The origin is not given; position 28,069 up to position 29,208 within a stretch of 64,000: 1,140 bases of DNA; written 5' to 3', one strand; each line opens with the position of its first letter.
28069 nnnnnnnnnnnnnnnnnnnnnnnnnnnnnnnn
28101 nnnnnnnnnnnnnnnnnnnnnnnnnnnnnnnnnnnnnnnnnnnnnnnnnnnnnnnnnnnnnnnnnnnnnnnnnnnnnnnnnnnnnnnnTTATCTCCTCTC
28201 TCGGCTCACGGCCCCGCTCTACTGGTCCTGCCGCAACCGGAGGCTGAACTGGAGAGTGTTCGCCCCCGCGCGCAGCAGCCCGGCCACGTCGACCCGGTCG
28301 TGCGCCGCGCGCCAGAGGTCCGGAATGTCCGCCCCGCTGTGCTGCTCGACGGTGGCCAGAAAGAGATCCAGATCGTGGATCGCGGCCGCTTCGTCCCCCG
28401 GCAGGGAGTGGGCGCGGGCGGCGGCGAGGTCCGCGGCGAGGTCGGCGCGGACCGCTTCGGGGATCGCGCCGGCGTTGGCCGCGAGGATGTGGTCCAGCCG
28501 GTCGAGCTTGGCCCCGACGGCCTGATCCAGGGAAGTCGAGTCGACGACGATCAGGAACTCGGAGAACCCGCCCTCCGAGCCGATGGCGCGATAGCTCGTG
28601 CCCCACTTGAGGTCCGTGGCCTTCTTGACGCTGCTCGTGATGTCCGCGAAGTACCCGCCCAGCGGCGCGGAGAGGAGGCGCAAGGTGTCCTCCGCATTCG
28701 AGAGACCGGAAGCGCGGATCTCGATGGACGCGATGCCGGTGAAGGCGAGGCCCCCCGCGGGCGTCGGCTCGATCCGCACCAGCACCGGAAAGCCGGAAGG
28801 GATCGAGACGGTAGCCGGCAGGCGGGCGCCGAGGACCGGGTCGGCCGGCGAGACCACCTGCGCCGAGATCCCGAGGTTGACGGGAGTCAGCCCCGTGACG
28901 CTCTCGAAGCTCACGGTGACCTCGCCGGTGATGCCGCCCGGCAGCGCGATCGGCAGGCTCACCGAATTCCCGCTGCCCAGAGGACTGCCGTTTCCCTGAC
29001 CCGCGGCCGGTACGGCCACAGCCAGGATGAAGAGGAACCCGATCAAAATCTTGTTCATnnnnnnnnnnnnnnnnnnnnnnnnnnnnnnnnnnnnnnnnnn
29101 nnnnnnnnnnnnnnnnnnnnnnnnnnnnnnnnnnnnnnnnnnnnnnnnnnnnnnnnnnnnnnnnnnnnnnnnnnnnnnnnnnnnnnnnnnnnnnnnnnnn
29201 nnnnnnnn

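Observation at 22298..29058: Five-gene minus-strand signalling operon coupling FHA/GAF, a Hanks kinase with TPR ectodomain, and a sensor-less two-component system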

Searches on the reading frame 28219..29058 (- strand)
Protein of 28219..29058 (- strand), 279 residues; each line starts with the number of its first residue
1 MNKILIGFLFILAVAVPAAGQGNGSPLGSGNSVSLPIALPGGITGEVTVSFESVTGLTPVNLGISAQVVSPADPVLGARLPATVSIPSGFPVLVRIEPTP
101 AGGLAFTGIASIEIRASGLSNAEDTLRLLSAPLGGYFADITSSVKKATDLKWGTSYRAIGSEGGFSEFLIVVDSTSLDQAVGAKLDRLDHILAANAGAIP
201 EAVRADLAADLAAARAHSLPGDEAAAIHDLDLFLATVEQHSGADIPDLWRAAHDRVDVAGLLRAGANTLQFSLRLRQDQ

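Call 8: search_protein_families(library=pfam, proteins=[window:28219-29058:-], max_evalue=0.01)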
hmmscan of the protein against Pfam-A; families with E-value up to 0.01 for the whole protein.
window:28219-29058:- (279 aa): 1 family
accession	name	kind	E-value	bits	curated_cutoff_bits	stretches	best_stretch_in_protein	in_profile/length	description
PF20396.3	DUF6689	-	1.1e-56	192.5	27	1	29-275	35-273/275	Family of unknown function (DUF6689)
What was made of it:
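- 28219..29058 (-): DUF6689 gene: secreted or periplasmic 279-aa protein with a signal peptide, a beta-sandwich and a four-helix bundle. It is the first gene of the cassette. Pfam PF20396, 1e-56 (call 8).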

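Call 13: find_homologous_proteins(query=window:28219-29058:-)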
Query window:28219-29058:- (279 aa): 125 proteins with E <= 0.001 among 8000 candidates; the best 120 are listed.
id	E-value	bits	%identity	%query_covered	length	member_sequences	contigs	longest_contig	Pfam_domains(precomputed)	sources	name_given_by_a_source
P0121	3.5e-159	547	93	100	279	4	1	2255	PF20396.5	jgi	jgi:hypothetical protein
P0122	1.8e-128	446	80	95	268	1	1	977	PF20396.5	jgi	jgi:hypothetical protein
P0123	2.6e-128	445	77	100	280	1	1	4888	PF20396.5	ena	-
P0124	3.1e-123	429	76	100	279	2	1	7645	PF20396.5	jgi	jgi:hypothetical protein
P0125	4.4e-120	418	70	99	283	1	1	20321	PF20396.5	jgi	jgi:hypothetical protein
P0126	9.6e-112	391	70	99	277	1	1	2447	PF20396.5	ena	-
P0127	8.7e-111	388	71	100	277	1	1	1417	PF20396.5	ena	-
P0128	1.9e-109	383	67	100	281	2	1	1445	PF20396.5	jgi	jgi:hypothetical protein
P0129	1.1e-106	375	65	99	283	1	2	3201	PF20396.5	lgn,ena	-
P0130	4.0e-106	373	68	100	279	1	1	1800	PF20396.5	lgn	-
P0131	7.2e-103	362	68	98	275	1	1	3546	PF20396.5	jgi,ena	jgi:hypothetical protein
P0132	9.2e-101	355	66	98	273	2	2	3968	PF20396.5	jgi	jgi:hypothetical protein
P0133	1.3e-99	351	67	98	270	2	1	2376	PF20396.5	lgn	-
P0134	5.6e-99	349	69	87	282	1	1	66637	PF20396.5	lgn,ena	-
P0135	1.1e-98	348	66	98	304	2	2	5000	PF20396.5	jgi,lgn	-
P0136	1.2e-98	348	62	100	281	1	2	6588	PF20396.5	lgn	-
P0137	1.5e-97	345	65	99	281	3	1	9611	PF20396.5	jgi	jgi:hypothetical protein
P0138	5.7e-96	339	64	100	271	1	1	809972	PF20396.5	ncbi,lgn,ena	-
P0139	1.7e-94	335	65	90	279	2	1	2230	PF20396.5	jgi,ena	jgi:hypothetical protein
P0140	4.3e-94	333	65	89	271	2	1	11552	PF20396.5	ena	-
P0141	8.6e-94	332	62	99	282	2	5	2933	PF20396.5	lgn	-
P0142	9.1e-94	332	61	100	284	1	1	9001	PF20396.5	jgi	jgi:hypothetical protein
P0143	8.2e-91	322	63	90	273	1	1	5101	PF20396.5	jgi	jgi:hypothetical protein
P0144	2.1e-83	298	57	99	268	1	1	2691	PF20396.5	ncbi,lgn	-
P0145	5.0e-82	294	59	100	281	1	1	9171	PF20396.5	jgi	jgi:hypothetical protein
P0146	2.1e-81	292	59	99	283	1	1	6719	PF20396.5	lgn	-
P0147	4.4e-81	291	62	86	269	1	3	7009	PF20396.5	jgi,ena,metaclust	metaclust:\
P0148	3.4e-80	288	57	99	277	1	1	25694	PF20396.5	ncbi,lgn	ncbi:MAG: DUF6689 family protein [Thermoanaerobaculia bacterium]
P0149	2.7e-78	281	61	88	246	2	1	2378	PF20396.5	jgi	jgi:hypothetical protein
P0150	3.8e-78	281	61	90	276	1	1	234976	PF20396.5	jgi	jgi:hypothetical protein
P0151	1.6e-77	279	54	99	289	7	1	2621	PF20396.5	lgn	-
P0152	2.0e-77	279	58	90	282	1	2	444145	PF20396.5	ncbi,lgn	-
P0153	2.1e-77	279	59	89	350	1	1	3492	PF20396.5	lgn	-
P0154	4.4e-77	277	54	99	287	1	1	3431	PF20396.5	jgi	jgi:hypothetical protein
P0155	1.1e-76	276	59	90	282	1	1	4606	PF20396.5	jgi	-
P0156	2.8e-76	275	52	99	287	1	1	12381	PF20396.5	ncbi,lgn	ncbi:MAG: DUF6689 family protein [Thermoanaerobaculia bacterium]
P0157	5.2e-76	274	53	99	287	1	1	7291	PF20396.5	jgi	jgi:hypothetical protein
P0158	1.9e-75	272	57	90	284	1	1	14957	PF20396.5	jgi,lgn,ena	-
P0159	2.8e-74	268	54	92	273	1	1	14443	PF20396.5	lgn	-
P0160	2.9e-74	268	57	90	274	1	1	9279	PF20396.5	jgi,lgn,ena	-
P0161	7.7e-71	257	53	99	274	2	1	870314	PF20396.5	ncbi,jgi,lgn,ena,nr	ncbi:MAG TPA: DUF6689 family protein [Thermoanaerobaculia bacterium]|jgi:hypothetical protein|nr:DUF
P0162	1.0e-70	257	55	89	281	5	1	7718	PF20396.5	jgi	jgi:hypothetical protein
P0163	1.2e-70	256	54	99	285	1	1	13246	PF20396.5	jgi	jgi:uncharacterized protein DUF6689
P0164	9.7e-70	253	53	100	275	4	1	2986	PF20396.5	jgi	-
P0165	1.1e-68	250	55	88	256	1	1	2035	PF20396.5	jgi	jgi:hypothetical protein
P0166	1.7e-68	249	54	88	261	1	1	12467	PF20396.5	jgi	jgi:hypothetical protein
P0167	4.1e-68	248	54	88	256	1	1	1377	PF20396.5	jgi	-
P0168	6.9e-68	247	51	99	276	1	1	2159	PF20396.5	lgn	-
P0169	1.1e-66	243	52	99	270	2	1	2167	PF20396.5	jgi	jgi:hypothetical protein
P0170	2.1e-66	242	51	100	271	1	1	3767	PF20396.5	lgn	-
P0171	4.2e-66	241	55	86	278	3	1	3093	PF20396.5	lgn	-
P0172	5.3e-66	241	54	89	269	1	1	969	PF20396.5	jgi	jgi:uncharacterized protein DUF6689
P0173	1.1e-65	240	51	100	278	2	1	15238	PF20396.5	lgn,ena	-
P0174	1.6e-65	240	52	99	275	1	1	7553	PF20396.5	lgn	-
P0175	4.9e-65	238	56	87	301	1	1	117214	PF22888.2,PF20396.5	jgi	jgi:hypothetical protein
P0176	5.2e-64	235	47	92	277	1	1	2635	PF20396.5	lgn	-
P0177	1.5e-63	233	51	99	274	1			PF20396.5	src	-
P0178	1.9e-63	233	51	99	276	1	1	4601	PF20396.5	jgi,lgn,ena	-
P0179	2.3e-63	232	48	100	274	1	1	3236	PF20396.5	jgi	jgi:hypothetical protein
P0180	2.7e-62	229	50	99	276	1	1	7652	PF20396.5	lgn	-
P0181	3.9e-62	228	49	99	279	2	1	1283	PF20396.5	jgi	-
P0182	4.3e-62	228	49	92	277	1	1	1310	PF20396.5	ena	-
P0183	7.4e-62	228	49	99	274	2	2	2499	PF20396.5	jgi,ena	jgi:hypothetical protein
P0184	2.0e-61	226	49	99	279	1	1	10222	PF20396.5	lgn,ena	-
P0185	2.4e-61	226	47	92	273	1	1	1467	PF20396.5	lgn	-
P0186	5.3e-61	225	49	99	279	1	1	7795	PF20396.5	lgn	-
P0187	5.4e-61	225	66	66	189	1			PF20396.5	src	-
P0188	6.5e-61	224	50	98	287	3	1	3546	PF20396.5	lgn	-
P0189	1.2e-60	224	51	90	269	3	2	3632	PF20396.5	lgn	-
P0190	1.6e-60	223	48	99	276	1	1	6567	PF20396.5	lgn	-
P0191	3.2e-60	222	47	99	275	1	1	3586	PF20396.5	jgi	jgi:hypothetical protein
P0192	5.0e-60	222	49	95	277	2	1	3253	PF20396.5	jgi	jgi:hypothetical protein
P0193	5.3e-60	221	48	89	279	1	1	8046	PF20396.5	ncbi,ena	-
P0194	1.4e-59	220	48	90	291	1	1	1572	PF20396.5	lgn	-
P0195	2.7e-59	219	47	99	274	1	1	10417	PF20396.5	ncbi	-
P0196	6.6e-59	218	48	93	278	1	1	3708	PF20396.5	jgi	jgi:uncharacterized protein DUF6689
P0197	1.4e-58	217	48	99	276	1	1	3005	PF20396.5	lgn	-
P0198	4.6e-57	212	46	99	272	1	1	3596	PF20396.5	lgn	-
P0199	2.6e-56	209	47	99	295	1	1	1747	PF20396.5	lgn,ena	-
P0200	2.6e-56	209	45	99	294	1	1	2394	PF20396.5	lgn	-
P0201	3.6e-56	209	48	92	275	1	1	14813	PF20396.5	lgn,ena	-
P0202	3.7e-56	209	45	99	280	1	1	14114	PF20396.5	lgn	-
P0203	5.3e-56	208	49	89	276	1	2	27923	PF20396.5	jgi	jgi:uncharacterized protein DUF6689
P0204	1.3e-55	207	46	89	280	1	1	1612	PF20396.5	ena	-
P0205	1.3e-55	207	46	92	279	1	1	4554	PF20396.5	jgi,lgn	jgi:hypothetical protein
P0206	1.6e-55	207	46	97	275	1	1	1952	PF20396.5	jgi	jgi:hypothetical protein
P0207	1.8e-55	207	48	88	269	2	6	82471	PF20396.5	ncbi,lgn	-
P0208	6.2e-55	205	46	99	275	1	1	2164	PF20396.5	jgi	jgi:hypothetical protein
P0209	1.1e-54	204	45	95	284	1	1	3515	PF20396.5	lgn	-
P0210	9.7e-54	201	46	92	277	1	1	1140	PF20396.5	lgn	-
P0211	2.0e-53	200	48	89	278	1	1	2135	PF20396.5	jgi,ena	-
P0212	9.7e-53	198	42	99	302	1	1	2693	PF20396.5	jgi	jgi:hypothetical protein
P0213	6.2e-52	195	49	90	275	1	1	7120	PF20396.5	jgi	jgi:hypothetical protein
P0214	2.3e-51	193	45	99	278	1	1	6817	PF20396.5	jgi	jgi:hypothetical protein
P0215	7.2e-49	185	43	99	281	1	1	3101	PF20396.5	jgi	jgi:Family of unknown function (DUF6689)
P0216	8.4e-49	185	49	84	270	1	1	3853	PF20396.5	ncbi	-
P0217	2.0e-48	183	42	96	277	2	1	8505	PF20396.5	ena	-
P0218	4.8e-48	182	43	99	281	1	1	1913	PF20396.5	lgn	-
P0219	6.8e-48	182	43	99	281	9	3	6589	PF20396.5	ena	-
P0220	1.4e-47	181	43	97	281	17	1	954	PF20396.5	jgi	-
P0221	3.9e-47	179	43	99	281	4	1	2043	PF20396.5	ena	-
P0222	1.8e-46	177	43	97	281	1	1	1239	PF20396.5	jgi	jgi:hypothetical protein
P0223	2.7e-46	177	46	90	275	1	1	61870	PF20396.5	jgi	jgi:hypothetical protein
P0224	4.6e-46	176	43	98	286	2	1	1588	PF20396.5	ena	-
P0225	4.7e-46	176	42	99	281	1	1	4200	PF20396.5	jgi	jgi:hypothetical protein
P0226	1.2e-45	174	44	89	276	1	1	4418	PF20396.5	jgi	jgi:hypothetical protein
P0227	2.9e-45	173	47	89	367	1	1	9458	PF20396.5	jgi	jgi:hypothetical protein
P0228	2.9e-45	173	50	80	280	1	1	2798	PF20396.5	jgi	jgi:hypothetical protein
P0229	6.8e-45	172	41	91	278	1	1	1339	PF20396.5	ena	-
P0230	3.2e-44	170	41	99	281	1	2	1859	PF20396.5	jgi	jgi:hypothetical protein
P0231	1.6e-43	167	45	95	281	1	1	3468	PF20396.5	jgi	jgi:uncharacterized protein DUF6689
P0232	3.9e-43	166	42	90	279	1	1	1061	PF20396.5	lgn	-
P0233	1.9e-41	161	41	96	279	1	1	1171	PF20396.5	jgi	-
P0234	6.7e-40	156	41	96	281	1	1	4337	PF20396.5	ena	-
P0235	6.4e-38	149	44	83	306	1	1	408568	PF20396.5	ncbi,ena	-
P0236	4.0e-36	143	42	85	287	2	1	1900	PF20396.5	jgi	jgi:hypothetical protein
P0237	9.7e-36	142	37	88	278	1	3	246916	PF20396.5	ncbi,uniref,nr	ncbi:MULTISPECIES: DUF6689 family protein [Pseudoalteromonas]|uniref:Uncharacterized protein n=1 Tax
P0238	1.3e-33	135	49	64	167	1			PF20396.5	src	-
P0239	2.2e-31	128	37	90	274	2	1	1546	PF20396.5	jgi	jgi:hypothetical protein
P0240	3.7e-30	124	37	97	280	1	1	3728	PF20396.5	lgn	-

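Call 45: find_encoding_contigs(protein=P0237, flank=10000, max_places=2)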
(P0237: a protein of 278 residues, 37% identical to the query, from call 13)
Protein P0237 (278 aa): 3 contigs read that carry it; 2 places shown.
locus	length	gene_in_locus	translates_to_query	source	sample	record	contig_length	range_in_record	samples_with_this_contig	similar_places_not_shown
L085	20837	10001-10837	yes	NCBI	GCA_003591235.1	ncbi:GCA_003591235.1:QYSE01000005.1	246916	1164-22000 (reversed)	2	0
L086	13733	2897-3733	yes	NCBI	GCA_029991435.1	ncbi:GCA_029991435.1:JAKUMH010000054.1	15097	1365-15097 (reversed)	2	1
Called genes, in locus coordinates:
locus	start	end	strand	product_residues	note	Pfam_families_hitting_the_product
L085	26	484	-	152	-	PF13404:HTH_AsnC-type, PF13412:HTH_24, PF01037:AsnC_trans_reg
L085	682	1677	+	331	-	PF03590:AsnA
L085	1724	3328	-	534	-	PF20250:FapA_N, PF03775:MinC_C (faint), PF03961:FapA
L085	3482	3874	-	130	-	PF01042:Ribonuc_L-PSP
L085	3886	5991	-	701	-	PF13328:HD_4, PF01966:HD, PF04607:RelA_SpoT, PF02824:TGS, PF19296:RelA_AH, PF28438:RelA_RIS, PF13291:ACT_4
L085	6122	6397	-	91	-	PF01192:RNA_pol_Rpb6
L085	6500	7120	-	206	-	PF00625:Guanylate_kin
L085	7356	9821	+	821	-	PF00082:Peptidase_S8, PF00395:SLH (faint)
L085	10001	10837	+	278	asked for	PF20396:DUF6689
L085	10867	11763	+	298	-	PF16697:Yop-YscD_cpl, PF00498:FHA, PF01590:GAF, PF13185:GAF_2 (weak)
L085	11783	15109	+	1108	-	PF00069:Pkinase, PF07714:PK_Tyr_Ser-Thr, PF13181:TPR_8 (faint), PF13428:TPR_14 (faint), PF03109:ABC1 (weak), PF14531:Kinase-like (weak), PF17874:TPR_MalT (weak), PF13424:TPR_12, +7 more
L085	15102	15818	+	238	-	PF07730:HisKA_3, PF02518:HATPase_c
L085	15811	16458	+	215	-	PF00072:Response_reg, PF00196:GerE, PF08281:Sigma70_r4_2 (weak)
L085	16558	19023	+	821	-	PF00082:Peptidase_S8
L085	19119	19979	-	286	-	PF03755:YicC-like_N, PF08340:YicC-like_C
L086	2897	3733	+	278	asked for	PF20396:DUF6689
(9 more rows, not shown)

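Call 49: predict_structure(alignment_id=A3)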
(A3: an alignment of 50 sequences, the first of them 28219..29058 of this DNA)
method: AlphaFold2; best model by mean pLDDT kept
length: 279 residues; sequences in the alignment: 50
mean_pLDDT: 87.0   pTM: 0.82
mean pLDDT of the five models: 87.0, 86.7, 85.6, 85.1, 84.7
residues with pLDDT >= 90: 200; 70-90: 40; 50-70: 14; < 50: 25
segments of 3 or more residues with pLDDT < 50: 1-3, 5-25
pLDDT, mean of each block of 10 residues (from residue 1): 45 41 49 94 93 92 94 96 94 93 91 88 83 94 83 74 84 95 97 96 98 98 98 98 94 85 97 94
secondary structure, 60 per line:
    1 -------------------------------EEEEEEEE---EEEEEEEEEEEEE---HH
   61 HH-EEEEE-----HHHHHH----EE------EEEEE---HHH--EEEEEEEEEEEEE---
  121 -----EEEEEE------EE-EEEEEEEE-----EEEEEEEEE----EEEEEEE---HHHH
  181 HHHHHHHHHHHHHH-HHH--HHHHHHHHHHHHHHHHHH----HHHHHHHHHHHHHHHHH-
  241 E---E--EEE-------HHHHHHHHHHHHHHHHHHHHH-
elements in order: E32-39 E43-55 H59-62 E64-68 H74-79 E92-96 E105-117 E126-131 E141-148 E154-162 E167-173 H177-194 H201-218 H223-239 E248-250 H258-278
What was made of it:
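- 28219..29058 (-): AF2 model pLDDT 87, pTM 0.82 (call 49).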

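Call 53: fold_search(model_id=the predicted structure, library=pdb)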
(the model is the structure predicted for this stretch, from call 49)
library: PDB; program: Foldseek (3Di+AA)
matches with E <= 10: 1827; with E <= 0.001: 2
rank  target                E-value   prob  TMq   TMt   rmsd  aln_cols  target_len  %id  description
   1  7nsn_B                1.8e-04  1.00  0.28  0.07  16.6       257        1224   14  Multi-domain GH92 alpha-1,2-mannosidase from Neobacillus novalis: mannoimidazole complex (released 2022-09-21)
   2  7nsn_A                3.4e-04  1.00  0.28  0.06  16.4       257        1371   14  Multi-domain GH92 alpha-1,2-mannosidase from Neobacillus novalis: mannoimidazole complex (released 2022-09-21)
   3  5axg_B                8.2e-03  0.80  0.21  0.11  12.4       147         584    6  Crystal structure of thermophilic dextranase from Thermoanaerobacter pseudethanolicus (released 2015-11-11)
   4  8fbw_D                9.8e-03  0.28  0.14  0.17  20.5       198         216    8  Crystal structure of SIV-1 V2 antibody NCI05 in complex with a V2 peptide (released 2023-01-18)
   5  9nkz_L                1.5e-02  0.35  0.17  0.21  16.7       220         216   10  Crystal structure of Fab MAM01 in complex with NANP6 peptide from circumsporozoite protein (released 2026-03-04)
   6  3wno_A                1.6e-02  0.47  0.18  0.09  13.0       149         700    9  D308A mutant of Bacillus circulans T-3040 cycloisomaltooligosaccharide glucanotransferase complexed with cycloisomalto (released 2014-02-05)
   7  8fbw_B                1.8e-02  0.12  0.12  0.15  21.2       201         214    7  Crystal structure of SIV-1 V2 antibody NCI05 in complex with a V2 peptide (released 2023-01-18)
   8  6srv_LLL              2.1e-02  0.23  0.14  0.17  20.8       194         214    9  Structure of the arginase-2-inhibitory human antigen-binding fragment Fab C0021144 (released 2020-06-10)
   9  7rp2_I                2.2e-02  0.21  0.16  0.19  21.8       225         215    8  Crystal structure of Kas G12C in complex with 2H11 CLAMP (released 2022-03-16)
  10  8fo3_A                2.5e-02  0.21  0.16  0.19  17.7       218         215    9  Structure of full-length amyloidogenic immunoglobulin light chain H9 in complex with (E)-3-nitro-4-(2-(2-phenylpropyli (released 2023-05-24)
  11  4k3d_M                2.5e-02  0.16  0.13  0.16  17.1       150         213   10  Crystal structure of bovine antibody BLV1H12 with ultralong CDR H3 (released 2013-06-19)
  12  3wnn_A                2.6e-02  0.47  0.19  0.09  12.7       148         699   10  D308A mutant of Bacillus circulans T-3040 cycloisomaltooligosaccharide glucanotransferase complexed with isomaltooctao (released 2014-02-05)
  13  3wnp_A                2.8e-02  0.51  0.19  0.09  12.8       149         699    9  D308A, F268V, D469Y, A513V, and Y515S quintuple mutant of Bacillus circulans T-3040 cycloisomaltooligosaccharide gluca (released 2014-02-05)
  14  6qna_B                2.9e-02  0.20  0.14  0.18  21.4       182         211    9  Structure of bovine anti-RSV hybrid Fab B13HC-B4LC (released 2019-05-29)
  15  5m6a_B                3.1e-02  0.20  0.16  0.20  22.4       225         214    8  Crystal structure of cardiotoxic Bence-Jones light chain dimer H9 (released 2017-11-15)
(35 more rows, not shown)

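Call 74: search_protein_families(library=ncbifam, proteins=[window:28219-29058:-], max_evalue=0.00001)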
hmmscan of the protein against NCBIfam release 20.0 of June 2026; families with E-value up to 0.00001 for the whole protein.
window:28219-29058:- (279 aa): 0 families

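Call 87: list_cluster_members(proteins=[P0237])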
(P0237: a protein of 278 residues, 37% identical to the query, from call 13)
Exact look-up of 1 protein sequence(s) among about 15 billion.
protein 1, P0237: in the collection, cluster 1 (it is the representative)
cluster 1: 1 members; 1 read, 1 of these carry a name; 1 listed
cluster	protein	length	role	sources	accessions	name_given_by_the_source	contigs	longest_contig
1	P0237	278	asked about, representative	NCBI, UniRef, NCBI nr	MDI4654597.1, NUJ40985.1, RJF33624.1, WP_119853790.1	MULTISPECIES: DUF6689 family protein [Pseudoalteromonas] | Uncharacterized protein n=1 Tax=Pseudoalteromonas gelatinilytica TaxID=1703256 ...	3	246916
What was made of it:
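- Cultured Pseudoalteromonas gelatinilytica has the cassette (calls 45, 87).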

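Call 93: find_encoding_contigs(protein=P0161, flank=10000, max_places=1)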
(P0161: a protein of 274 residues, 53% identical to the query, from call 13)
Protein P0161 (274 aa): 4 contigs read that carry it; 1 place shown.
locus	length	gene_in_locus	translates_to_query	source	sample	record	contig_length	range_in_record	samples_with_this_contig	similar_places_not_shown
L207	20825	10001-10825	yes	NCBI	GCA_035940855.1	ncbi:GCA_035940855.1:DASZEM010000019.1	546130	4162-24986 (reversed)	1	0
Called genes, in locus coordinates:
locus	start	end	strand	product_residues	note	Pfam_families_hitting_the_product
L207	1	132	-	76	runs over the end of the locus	-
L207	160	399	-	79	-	-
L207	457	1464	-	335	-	PF07883:Cupin_2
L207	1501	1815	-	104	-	-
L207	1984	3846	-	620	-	PF16697:Yop-YscD_cpl, PF00498:FHA, PF01590:GAF, PF13185:GAF_2, PF13492:GAF_3, PF00158:Sigma54_activat, PF14532:Sigma54_activ_2, PF25601:AAA_lid_14, +2 more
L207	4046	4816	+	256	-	-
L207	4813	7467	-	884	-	PF00069:Pkinase, PF01636:APH (faint), PF07714:PK_Tyr_Ser-Thr, PF13174:TPR_6 (faint), PF00515:TPR_1 (weak), PF13424:TPR_12, PF13432:TPR_16 (weak), PF14559:TPR_19 (weak), +7 more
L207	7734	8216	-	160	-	PF13527:Acetyltransf_9, PF00583:Acetyltransf_1, PF13673:Acetyltransf_10, PF13508:Acetyltransf_7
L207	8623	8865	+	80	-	-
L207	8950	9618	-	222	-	PF00730:HhH-GPD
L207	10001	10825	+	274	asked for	PF20396:DUF6689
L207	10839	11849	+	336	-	PF16697:Yop-YscD_cpl, PF00498:FHA, PF13185:GAF_2, PF01590:GAF, PF13492:GAF_3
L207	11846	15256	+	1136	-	PF00069:Pkinase, PF07714:PK_Tyr_Ser-Thr, PF03109:ABC1, PF14559:TPR_19, PF17874:TPR_MalT, PF13424:TPR_12, PF13432:TPR_16, PF13424:TPR_12, +11 more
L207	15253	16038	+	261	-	PF07730:HisKA_3, PF13581:HATPase_c_2 (weak), PF02518:HATPase_c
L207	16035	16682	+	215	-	PF00072:Response_reg, PF00196:GerE, PF08281:Sigma70_r4_2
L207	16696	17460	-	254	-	-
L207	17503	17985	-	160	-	-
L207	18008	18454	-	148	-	PF08327:AHSA1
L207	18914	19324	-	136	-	-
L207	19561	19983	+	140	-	PF00903:Glyoxalase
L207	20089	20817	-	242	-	-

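Call 94: find_encoding_contigs(protein=P0240, flank=10000, max_places=1)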
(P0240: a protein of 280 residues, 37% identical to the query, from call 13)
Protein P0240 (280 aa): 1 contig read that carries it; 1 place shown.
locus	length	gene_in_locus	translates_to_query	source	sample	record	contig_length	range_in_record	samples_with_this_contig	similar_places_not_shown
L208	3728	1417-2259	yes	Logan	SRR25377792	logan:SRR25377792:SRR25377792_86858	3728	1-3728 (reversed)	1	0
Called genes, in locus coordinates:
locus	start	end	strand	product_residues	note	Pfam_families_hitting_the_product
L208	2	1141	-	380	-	?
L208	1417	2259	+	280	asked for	PF20396:DUF6689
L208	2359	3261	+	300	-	PF16697:Yop-YscD_cpl, PF00498:FHA, PF01590:GAF, PF13185:GAF_2, PF13492:GAF_3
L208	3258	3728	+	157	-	?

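Call 95: find_encoding_contigs(protein=P0150, flank=10000, max_places=1)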
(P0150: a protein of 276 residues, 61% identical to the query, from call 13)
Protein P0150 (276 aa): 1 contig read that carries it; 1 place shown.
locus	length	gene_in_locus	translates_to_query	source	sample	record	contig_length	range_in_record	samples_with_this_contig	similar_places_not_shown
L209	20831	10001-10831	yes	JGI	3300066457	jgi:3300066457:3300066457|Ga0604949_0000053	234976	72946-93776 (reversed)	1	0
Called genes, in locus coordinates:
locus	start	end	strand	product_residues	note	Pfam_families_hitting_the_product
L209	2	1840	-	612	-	PF00072:Response_reg, PF00512:HisKA, PF02518:HATPase_c, PF00072:Response_reg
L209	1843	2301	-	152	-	PF00072:Response_reg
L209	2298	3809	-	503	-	PF17152:CHASE8, PF00672:HAMP, PF00512:HisKA, PF02518:HATPase_c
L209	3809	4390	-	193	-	PF13689:DUF4154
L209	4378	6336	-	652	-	PF07715:Plug, PF00593:TonB_dep_Rec_b-barrel, PF14905:OMP_b-brl_3 (weak)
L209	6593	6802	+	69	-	PF00313:CSD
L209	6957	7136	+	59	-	-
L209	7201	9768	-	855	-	PF00082:Peptidase_S8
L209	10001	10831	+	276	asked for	PF20396:DUF6689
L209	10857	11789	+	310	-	PF16697:Yop-YscD_cpl, PF00498:FHA, PF01590:GAF, PF13185:GAF_2, PF13492:GAF_3 (weak)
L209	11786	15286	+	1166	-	PF00069:Pkinase, PF07714:PK_Tyr_Ser-Thr, PF23914:TPR_CcmH_CycH (weak), PF13432:TPR_16, PF14559:TPR_19, PF14938:SNAP (weak), PF17874:TPR_MalT (weak), PF13424:TPR_12, +10 more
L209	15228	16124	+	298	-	PF07730:HisKA_3, PF02518:HATPase_c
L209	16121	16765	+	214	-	PF00072:Response_reg, PF00196:GerE, PF08281:Sigma70_r4_2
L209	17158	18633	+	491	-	-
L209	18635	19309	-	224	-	-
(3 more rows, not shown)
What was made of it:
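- Every DUF6689 gene looked up lies in it (calls 45, 93-95).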
